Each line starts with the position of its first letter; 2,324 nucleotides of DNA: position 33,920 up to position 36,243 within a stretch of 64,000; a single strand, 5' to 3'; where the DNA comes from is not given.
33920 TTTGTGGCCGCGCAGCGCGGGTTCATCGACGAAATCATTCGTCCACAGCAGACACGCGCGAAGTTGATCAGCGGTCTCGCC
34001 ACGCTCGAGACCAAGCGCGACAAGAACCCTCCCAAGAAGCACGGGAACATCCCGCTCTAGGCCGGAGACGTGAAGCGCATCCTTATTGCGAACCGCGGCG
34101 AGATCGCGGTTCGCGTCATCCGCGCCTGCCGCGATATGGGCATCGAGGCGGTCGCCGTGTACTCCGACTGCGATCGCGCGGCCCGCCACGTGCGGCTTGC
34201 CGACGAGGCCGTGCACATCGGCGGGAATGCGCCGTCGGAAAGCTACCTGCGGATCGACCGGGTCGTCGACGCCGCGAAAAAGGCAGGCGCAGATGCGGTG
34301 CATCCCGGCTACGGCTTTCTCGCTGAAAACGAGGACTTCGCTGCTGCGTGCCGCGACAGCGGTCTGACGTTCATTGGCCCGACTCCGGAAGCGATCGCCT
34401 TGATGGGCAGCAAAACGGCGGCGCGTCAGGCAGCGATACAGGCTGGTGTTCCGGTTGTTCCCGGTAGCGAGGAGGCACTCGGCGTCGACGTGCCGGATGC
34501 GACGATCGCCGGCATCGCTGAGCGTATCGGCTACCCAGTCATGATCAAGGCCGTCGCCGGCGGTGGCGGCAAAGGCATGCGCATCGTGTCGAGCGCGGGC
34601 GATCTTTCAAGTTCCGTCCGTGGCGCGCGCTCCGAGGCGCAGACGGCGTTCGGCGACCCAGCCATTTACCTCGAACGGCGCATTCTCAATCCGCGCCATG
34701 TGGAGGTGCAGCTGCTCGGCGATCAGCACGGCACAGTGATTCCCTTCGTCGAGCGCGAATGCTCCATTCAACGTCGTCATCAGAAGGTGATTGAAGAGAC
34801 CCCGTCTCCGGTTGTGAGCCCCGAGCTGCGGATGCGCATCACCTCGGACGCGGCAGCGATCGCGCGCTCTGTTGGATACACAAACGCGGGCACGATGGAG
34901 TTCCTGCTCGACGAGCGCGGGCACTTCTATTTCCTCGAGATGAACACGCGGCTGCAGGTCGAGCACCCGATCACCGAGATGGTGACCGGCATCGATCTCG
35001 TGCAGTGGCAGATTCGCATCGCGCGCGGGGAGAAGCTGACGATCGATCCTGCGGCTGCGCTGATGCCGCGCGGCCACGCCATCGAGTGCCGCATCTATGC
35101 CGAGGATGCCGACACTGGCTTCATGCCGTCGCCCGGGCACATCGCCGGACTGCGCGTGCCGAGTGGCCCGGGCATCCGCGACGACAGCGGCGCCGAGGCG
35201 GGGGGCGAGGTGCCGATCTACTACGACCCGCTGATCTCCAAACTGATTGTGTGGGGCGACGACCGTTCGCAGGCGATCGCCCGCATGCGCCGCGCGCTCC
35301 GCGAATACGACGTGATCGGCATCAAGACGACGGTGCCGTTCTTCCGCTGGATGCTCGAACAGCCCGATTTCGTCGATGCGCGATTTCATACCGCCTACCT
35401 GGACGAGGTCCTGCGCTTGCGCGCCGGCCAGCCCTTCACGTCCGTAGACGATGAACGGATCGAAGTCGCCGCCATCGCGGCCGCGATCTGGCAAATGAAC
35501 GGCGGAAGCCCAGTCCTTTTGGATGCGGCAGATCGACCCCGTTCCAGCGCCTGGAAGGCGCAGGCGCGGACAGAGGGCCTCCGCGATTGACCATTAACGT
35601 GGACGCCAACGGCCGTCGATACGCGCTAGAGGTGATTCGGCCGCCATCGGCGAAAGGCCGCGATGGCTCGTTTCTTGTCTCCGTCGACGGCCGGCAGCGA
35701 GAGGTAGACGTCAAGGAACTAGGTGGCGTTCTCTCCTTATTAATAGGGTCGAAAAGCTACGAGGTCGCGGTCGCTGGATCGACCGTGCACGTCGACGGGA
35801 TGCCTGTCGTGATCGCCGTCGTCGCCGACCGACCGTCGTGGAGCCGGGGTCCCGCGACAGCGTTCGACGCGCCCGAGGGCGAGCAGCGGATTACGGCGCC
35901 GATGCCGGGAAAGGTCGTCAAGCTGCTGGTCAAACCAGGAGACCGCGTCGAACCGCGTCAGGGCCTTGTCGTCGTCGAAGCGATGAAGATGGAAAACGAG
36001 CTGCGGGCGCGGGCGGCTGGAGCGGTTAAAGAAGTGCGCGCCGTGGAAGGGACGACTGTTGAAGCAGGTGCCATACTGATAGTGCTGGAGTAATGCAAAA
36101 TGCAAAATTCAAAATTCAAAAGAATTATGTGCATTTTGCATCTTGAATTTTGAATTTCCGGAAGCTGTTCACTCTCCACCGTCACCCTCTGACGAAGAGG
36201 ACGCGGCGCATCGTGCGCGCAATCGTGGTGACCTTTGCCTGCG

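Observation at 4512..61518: Recurrent arrays of about four locus-specific tandem heptamers at gene junctions and other mutation-tolerant positions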

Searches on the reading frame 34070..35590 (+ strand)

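Call 43: search_protein_families(library=pfam, proteins=[window:34070-35590:+], max_evalue=0.00001)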
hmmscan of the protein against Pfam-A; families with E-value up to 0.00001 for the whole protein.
window:34070-35590:+ (506 aa): 4 families
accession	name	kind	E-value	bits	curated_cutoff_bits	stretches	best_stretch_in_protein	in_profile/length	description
PF02786.22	CPSase_L_D2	-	9.6e-71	238.1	19.8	1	115-324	2-209/211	Carbamoyl-phosphate synthase L chain, ATP binding domain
PF00289.28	Biotin_carb_N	-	4.2e-47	159.6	25.5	1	2-109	3-110/110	Biotin carboxylase, N-terminal domain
PF02785.25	Biotin_carb_C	-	4.1e-39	133.5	32.4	1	339-446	1-108/108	Biotin carboxylase C-terminal domain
PF07478.18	Dala_Dala_lig_C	-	4.3e-09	36.6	24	1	144-293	26-174/204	D-ala D-ala ligase C-terminus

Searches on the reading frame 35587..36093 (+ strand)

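Call 8: search_protein_families(library=pfam, proteins=[window:35587-36093:+])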
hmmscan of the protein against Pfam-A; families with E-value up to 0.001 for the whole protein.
window:35587-36093:+ (168 aa): 3 families
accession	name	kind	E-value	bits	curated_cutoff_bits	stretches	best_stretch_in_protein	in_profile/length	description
PF00364.28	Biotin_lipoyl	-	2.5e-20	72.5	22.1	1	101-167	2-73/73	Biotin-requiring enzyme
PF13533.13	Biotin_lipoyl_2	-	3.6e-06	27.1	29.8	0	101-122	2-23/32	Biotin-lipoyl like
PF16576.10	HlyD_D23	-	0.00063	19.5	30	0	136-165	108-137/214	Barrel-sandwich domain of CusB or HlyD membrane-fusion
